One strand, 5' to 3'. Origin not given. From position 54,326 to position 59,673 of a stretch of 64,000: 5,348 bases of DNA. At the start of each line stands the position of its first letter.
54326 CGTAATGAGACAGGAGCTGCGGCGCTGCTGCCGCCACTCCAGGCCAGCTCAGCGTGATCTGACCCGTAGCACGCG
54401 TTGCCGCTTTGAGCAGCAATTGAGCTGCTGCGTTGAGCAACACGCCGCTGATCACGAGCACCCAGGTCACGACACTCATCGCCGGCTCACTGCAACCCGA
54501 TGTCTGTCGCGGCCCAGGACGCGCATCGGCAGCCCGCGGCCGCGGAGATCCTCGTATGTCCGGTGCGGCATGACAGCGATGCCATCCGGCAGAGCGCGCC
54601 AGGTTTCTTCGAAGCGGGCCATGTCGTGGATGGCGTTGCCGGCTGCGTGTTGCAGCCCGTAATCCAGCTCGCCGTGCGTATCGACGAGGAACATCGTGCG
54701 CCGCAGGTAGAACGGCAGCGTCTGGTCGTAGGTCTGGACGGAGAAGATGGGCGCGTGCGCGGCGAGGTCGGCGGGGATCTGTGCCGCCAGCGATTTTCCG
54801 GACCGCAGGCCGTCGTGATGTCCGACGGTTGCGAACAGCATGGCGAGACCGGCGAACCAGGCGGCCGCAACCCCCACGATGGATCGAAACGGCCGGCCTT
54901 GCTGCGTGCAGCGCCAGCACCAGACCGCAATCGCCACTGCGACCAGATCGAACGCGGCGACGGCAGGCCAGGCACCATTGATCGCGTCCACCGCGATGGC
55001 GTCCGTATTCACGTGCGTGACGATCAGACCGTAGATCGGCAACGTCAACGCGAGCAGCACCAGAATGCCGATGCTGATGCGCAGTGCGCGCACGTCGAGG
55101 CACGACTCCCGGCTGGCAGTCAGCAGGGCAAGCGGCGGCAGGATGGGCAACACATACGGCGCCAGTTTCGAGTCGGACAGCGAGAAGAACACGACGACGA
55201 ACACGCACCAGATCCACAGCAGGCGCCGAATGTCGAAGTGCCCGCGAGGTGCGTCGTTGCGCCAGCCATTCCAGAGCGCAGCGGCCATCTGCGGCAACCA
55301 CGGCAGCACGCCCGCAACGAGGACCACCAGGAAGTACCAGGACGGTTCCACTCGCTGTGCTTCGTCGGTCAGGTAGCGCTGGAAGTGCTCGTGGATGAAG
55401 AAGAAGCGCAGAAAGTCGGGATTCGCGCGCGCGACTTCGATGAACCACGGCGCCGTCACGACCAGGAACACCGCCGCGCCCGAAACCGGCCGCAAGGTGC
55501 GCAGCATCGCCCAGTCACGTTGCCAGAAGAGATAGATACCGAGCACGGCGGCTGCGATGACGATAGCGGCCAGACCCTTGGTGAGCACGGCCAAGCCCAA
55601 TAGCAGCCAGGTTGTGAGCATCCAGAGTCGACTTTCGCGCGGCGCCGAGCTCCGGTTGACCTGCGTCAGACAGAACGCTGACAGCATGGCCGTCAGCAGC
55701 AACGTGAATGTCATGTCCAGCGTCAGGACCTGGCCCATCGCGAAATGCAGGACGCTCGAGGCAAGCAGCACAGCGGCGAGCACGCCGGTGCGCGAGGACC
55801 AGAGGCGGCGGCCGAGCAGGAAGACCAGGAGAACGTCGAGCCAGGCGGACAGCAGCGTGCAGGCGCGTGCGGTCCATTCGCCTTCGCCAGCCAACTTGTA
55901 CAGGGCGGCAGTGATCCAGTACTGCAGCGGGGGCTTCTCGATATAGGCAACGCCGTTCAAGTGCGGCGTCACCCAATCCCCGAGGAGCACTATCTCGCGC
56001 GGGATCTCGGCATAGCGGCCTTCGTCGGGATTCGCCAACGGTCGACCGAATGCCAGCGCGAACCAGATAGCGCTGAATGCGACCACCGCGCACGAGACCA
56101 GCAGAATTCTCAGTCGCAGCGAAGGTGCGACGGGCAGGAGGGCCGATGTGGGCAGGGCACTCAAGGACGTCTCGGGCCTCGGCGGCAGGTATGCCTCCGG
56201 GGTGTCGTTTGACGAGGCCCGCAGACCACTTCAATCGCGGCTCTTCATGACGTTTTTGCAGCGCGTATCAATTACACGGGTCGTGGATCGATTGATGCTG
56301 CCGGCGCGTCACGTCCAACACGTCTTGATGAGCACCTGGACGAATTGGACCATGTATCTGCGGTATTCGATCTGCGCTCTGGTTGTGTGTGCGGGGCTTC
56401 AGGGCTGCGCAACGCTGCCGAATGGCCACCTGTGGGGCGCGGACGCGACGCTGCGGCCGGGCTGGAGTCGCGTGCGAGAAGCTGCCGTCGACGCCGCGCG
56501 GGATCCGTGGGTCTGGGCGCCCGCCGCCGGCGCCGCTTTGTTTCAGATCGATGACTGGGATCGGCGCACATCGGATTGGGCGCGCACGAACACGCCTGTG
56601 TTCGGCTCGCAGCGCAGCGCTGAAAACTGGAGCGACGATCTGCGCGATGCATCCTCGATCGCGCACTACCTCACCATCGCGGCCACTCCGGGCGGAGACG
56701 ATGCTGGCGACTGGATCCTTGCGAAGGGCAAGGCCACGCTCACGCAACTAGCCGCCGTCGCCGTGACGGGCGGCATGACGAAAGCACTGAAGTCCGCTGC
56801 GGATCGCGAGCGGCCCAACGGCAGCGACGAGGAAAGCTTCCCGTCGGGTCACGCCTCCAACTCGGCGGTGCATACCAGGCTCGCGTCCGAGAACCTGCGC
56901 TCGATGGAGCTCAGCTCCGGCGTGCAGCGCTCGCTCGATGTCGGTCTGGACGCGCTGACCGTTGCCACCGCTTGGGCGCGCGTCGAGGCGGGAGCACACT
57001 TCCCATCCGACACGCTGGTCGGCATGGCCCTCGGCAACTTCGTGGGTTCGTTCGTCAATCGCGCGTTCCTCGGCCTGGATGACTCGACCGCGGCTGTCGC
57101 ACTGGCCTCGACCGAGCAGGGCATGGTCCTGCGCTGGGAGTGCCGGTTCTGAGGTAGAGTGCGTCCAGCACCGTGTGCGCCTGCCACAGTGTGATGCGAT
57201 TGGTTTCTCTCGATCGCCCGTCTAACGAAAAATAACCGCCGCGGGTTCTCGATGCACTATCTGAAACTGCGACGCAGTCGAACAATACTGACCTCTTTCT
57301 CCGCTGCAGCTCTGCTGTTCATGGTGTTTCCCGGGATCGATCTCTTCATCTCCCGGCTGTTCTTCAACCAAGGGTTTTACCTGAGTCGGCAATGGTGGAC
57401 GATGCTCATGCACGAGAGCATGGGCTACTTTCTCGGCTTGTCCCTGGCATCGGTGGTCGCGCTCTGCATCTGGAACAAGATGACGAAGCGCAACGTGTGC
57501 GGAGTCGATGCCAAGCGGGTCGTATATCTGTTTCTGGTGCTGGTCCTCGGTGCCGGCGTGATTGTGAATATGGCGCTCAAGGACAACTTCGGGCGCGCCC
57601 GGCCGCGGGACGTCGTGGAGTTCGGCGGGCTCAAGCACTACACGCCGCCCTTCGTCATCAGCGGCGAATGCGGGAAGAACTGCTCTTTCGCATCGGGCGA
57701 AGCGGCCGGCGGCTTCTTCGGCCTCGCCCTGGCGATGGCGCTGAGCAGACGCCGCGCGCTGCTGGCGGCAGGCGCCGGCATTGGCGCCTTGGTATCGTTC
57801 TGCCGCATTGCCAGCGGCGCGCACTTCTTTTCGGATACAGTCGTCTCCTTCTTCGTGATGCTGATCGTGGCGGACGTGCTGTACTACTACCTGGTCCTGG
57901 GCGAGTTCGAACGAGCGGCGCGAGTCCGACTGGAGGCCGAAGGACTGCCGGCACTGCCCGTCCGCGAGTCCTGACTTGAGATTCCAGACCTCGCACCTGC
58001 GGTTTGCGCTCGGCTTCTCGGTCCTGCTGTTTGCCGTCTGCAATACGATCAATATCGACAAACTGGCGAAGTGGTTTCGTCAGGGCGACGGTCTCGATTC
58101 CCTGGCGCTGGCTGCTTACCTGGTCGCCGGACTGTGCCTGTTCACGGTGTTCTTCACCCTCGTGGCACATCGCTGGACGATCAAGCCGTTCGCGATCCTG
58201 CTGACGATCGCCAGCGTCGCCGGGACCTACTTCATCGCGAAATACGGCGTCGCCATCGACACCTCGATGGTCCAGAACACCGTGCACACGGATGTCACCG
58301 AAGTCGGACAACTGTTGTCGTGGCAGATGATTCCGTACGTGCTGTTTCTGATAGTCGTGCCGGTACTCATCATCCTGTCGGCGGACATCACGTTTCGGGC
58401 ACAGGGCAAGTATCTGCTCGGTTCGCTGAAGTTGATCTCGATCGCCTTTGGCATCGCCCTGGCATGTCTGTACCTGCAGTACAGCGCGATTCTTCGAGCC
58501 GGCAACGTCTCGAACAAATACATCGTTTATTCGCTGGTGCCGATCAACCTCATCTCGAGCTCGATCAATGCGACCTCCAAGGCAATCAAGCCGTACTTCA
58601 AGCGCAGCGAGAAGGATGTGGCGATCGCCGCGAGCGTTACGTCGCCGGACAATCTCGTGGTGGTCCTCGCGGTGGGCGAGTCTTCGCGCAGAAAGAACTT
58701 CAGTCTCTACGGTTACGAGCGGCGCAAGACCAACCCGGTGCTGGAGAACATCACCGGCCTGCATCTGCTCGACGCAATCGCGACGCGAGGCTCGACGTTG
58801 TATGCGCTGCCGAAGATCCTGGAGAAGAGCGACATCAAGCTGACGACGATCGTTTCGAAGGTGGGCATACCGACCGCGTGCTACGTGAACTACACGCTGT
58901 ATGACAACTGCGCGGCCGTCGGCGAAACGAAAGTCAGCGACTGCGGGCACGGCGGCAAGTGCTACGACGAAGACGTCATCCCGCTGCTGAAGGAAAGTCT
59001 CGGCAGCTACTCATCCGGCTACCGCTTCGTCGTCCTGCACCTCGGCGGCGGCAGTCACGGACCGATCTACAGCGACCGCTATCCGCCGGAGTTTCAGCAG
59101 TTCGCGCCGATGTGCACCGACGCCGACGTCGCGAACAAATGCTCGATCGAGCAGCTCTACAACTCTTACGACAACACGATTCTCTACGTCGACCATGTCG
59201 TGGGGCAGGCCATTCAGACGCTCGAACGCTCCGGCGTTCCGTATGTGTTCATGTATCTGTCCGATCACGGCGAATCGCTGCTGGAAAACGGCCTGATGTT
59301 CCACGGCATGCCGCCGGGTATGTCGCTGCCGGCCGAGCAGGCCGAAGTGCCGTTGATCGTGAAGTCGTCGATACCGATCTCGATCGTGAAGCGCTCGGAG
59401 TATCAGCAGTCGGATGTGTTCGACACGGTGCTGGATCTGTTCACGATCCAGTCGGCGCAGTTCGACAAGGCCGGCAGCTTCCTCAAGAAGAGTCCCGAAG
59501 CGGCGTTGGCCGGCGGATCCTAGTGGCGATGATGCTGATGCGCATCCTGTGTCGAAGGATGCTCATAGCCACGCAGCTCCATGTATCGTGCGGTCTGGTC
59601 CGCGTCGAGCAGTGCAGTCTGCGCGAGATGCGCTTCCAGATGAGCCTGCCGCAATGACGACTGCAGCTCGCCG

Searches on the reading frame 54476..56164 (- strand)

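Call 74: search_protein_families(library=pfam, proteins=[window:54476-56164:-], max_evalue=0.01)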
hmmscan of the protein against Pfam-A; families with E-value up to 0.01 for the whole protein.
window:54476-56164:- (562 aa): 3 families
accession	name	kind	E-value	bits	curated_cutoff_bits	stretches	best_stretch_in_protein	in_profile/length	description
PF18583.6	Arnt_C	-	9.7e-31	106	26.5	1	459-561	1-103/103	Aminoarabinose transferase C-terminal domain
PF13231.12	PMT_2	-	2.1e-19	70.7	26.1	1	77-241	2-158/160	Dolichyl-phosphate-mannose-protein mannosyltransferase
PF02366.24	PMT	-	5.8e-19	69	22.7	1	27-253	9-243/245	Dolichyl-phosphate-mannose-protein mannosyltransferase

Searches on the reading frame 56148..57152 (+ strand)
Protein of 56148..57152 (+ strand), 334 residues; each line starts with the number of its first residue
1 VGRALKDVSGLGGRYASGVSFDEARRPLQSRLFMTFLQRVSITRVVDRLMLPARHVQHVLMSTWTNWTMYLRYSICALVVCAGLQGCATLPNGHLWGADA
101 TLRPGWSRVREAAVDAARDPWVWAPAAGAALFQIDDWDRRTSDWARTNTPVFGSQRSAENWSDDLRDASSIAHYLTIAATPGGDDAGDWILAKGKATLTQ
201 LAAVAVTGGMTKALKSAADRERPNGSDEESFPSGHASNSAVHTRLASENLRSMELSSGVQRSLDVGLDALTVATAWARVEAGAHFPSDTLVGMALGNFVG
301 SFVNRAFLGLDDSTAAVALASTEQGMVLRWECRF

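Call 74: search_protein_families(library=pfam, proteins=[window:56148-57152:+], max_evalue=0.01)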
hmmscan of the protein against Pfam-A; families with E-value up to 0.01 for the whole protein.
window:56148-57152:+ (334 aa): 1 family
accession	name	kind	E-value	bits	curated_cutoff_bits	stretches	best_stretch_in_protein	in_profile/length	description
PF01569.27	PAP2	-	1e-10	41.9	27.2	1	215-305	20-123/130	PAP2 superfamily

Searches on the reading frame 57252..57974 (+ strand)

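Call 74: search_protein_families(library=pfam, proteins=[window:57252-57974:+], max_evalue=0.01)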
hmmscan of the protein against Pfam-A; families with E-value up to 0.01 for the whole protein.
window:57252-57974:+ (240 aa): 2 families
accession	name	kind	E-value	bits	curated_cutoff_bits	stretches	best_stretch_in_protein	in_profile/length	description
PF01569.27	PAP2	-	7.3e-16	58.6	27.2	1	92-213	2-124/130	PAP2 superfamily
PF14378.12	PAP2_3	-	0.00036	20.8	27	1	144-206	125-187/190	PAP2 superfamily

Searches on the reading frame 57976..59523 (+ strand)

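Call 74: search_protein_families(library=pfam, proteins=[window:57976-59523:+], max_evalue=0.01)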
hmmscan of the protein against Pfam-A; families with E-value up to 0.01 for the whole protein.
window:57976-59523:+ (515 aa): 2 families
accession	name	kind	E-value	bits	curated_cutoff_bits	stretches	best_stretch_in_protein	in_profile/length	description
PF00884.28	Sulfatase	-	2.5e-32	112.8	25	1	306-490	126-300/301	Sulfatase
PF08019.17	EptA_B_N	-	1.4e-31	109.9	22.3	1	54-201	3-149/152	Phosphoethanolamine transferase EptA/EptB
